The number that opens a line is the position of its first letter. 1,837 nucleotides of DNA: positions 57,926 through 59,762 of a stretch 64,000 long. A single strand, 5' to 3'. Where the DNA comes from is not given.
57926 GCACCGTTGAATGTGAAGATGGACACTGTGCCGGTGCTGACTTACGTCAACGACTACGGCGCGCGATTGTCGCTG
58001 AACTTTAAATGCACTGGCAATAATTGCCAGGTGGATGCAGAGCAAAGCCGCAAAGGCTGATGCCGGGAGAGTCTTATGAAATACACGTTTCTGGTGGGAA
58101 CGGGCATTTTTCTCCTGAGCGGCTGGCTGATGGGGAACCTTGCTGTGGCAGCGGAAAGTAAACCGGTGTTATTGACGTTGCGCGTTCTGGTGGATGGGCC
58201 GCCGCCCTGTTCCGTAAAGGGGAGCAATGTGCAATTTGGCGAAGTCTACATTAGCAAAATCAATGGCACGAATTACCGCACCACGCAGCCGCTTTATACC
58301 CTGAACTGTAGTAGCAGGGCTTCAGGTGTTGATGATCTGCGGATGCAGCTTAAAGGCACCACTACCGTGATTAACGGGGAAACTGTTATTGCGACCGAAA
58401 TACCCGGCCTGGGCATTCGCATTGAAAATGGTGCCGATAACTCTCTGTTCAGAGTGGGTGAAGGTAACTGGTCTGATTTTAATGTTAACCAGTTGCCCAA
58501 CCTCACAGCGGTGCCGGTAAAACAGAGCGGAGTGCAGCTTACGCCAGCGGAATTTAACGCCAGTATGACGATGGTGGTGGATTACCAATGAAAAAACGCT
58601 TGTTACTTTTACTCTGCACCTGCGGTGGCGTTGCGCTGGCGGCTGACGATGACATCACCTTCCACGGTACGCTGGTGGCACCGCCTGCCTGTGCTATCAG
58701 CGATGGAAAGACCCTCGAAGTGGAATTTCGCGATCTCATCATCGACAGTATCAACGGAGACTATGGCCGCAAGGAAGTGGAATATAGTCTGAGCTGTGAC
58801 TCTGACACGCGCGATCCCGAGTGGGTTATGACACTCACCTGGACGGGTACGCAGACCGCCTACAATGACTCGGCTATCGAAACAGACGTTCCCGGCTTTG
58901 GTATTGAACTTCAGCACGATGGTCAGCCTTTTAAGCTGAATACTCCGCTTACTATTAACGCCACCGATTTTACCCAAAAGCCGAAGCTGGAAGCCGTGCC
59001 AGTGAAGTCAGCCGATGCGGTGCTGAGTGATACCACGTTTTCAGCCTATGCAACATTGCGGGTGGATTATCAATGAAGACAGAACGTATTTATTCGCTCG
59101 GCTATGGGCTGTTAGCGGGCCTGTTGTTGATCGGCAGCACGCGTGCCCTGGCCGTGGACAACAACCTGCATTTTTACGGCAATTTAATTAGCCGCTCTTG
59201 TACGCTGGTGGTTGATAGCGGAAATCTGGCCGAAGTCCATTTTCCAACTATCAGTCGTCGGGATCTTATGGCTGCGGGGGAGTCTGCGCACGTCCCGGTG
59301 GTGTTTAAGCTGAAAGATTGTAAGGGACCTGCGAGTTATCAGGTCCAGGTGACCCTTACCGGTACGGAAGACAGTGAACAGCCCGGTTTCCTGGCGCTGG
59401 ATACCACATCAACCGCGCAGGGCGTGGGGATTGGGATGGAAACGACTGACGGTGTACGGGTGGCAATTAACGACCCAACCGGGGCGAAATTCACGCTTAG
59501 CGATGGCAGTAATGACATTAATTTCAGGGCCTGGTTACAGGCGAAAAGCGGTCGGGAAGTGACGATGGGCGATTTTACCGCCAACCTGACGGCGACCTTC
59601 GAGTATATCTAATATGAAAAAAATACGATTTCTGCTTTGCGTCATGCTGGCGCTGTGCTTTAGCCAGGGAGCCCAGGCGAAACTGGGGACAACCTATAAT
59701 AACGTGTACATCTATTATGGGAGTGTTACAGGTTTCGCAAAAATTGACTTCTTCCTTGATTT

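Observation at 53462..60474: Chaperone-usher fimbrial operon (yfc-type) with an uninterrupted 882-aa usher and a long AT-rich leader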

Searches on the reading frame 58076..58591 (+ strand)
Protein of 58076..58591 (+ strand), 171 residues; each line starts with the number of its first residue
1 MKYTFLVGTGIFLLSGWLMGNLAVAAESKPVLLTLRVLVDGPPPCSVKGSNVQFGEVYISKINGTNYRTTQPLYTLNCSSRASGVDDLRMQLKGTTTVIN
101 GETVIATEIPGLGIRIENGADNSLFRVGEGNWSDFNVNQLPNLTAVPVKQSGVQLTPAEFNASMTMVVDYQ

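Call 4: search_protein_families(library=pfam, proteins=[window:58076-58591:+])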
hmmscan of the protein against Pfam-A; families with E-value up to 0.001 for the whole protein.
window:58076-58591:+ (171 aa): 1 family
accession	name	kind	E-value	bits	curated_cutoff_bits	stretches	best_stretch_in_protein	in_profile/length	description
PF00419.26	Fimbrial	-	4.9e-15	56.6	25.6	1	42-171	10-151/151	Fimbrial protein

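Call 51: search_protein_families(library=ncbifam, proteins=[window:58076-58591:+])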
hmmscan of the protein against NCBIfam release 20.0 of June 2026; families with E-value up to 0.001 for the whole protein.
window:58076-58591:+ (171 aa): 4 families
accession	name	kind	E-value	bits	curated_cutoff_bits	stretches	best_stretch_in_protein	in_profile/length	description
NF011814.0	PRK15286.1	equivalog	2.1e-36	125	264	1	22-171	22-170/170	putative minor fimbrial subunit StfE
NF011806.0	PRK15275.1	equivalog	6e-36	123.7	250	1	13-171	13-168/168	putative fimbrial protein SteD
NF011815.0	PRK15287.1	equivalog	1.8e-16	60.3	253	1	26-171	16-158/158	fimbrial minor subunit StfF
NF011807.0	PRK15276.1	equivalog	6.8e-15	55.4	252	1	38-171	25-156/156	putative fimbrial subunit SteE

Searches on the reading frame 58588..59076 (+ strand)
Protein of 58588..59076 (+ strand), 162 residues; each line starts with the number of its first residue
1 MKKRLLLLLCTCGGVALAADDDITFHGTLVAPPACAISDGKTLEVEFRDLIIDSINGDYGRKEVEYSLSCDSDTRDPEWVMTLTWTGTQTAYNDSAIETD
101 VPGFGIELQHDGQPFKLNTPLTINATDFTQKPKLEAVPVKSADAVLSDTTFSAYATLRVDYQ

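Call 4: search_protein_families(library=pfam, proteins=[window:58588-59076:+])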
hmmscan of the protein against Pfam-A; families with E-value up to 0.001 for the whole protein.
window:58588-59076:+ (162 aa): 1 family
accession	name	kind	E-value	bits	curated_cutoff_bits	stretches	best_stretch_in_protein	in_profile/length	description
PF00419.26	Fimbrial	-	9.3e-13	49.2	25.6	1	23-162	1-151/151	Fimbrial protein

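Call 51: search_protein_families(library=ncbifam, proteins=[window:58588-59076:+])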
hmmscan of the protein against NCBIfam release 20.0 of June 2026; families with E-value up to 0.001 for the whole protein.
window:58588-59076:+ (162 aa): 5 families
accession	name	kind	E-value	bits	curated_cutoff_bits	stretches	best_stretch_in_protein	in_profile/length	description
NF011815.0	PRK15287.1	equivalog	1.1e-40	138.9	253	1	1-162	1-158/158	fimbrial minor subunit StfF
NF011807.0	PRK15276.1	equivalog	1.7e-38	132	252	1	4-162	3-156/156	putative fimbrial subunit SteE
NF011806.0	PRK15275.1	equivalog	2.7e-15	56.5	250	1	5-162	9-168/168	putative fimbrial protein SteD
NF011814.0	PRK15286.1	equivalog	2.1e-13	50.1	264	1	24-162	34-170/170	putative minor fimbrial subunit StfE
NF011736.0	PRK15189.1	equivalog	0.00067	18.9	517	1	22-161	186-334/335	fimbrial protein BcfD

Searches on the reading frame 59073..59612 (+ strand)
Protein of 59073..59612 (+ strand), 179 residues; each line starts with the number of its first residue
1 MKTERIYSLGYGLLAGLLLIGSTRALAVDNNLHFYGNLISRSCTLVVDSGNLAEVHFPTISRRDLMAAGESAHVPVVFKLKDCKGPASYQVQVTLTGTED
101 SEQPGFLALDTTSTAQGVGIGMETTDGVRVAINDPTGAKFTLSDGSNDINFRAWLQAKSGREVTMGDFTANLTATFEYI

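Call 4: search_protein_families(library=pfam, proteins=[window:59073-59612:+])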
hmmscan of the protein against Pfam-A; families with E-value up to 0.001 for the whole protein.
window:59073-59612:+ (179 aa): 1 family
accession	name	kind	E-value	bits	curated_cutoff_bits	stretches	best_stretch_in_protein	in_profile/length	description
PF00419.26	Fimbrial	-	2.4e-20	73.8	25.6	1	33-178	2-150/151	Fimbrial protein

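Call 51: search_protein_families(library=ncbifam, proteins=[window:59073-59612:+])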
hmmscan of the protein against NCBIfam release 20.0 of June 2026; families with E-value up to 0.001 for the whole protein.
window:59073-59612:+ (179 aa): 17 families
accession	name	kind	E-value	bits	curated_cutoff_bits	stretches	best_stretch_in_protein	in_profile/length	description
NF011816.0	PRK15288.1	equivalog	1.4e-41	142.1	253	1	26-179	23-176/176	putative minor fimbrial subunit StfG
NF011792.0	PRK15260.1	equivalog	1.2e-37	129.5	264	1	5-178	3-177/178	fimbrial protein SteF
NF052361.1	FimI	equivalog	4.4e-15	55.8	300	1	25-176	25-174/179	type 1 fimbrial minor subunit FimI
NF052362.1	FimF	equivalog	3.3e-14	52.8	200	1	13-178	7-174/175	type 1 fimbrial adaptor subunit FimF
NF007402.0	PRK09934.1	equivalog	3e-11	43.4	168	1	29-158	26-151/171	fimbria assembly protein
NF011738.0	PRK15191.1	equivalog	8.5e-11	42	238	1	16-176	10-167/172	fimbrial protein BcfF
NF011756.0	PRK15209.1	equivalog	9.2e-11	41.6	221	1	25-167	21-162/174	long polar fimbrial major subunit LpfA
NF011741.1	PRK15194.1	equivalog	7.1e-10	39.1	140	1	31-176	34-180/185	type 1 fimbrial major subunit FimA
NF011734.0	PRK15187.1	equivalog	5.4e-08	32.7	247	1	31-176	33-175/180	fimbrial protein BcfA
NF011817.0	PRK15289.1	equivalog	3.4e-07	30.2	203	1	14-119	12-114/190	chaperone-usher fimbrial major subunit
NF011737.0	PRK15190.1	equivalog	6.7e-07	29.2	240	1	16-173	12-175/181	fimbrial protein BcfE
NF011752.0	PRK15205.1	equivalog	7.8e-07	29.1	169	1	25-160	25-159/176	long polar fimbrial protein LpfE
NF052363.1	FimG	equivalog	1.6e-06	27.9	220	1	13-153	9-140/166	type 1 fimbrial minor subunit FimG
NF011757.0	PRK15210.1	equivalog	1.1e-05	25.7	241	1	89-179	105-194/194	fimbrial protein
NF011747.0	PRK15200.1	equivalog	1.2e-05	24.8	210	1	29-141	26-139/177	type 1 fimbrial protein subunit FimI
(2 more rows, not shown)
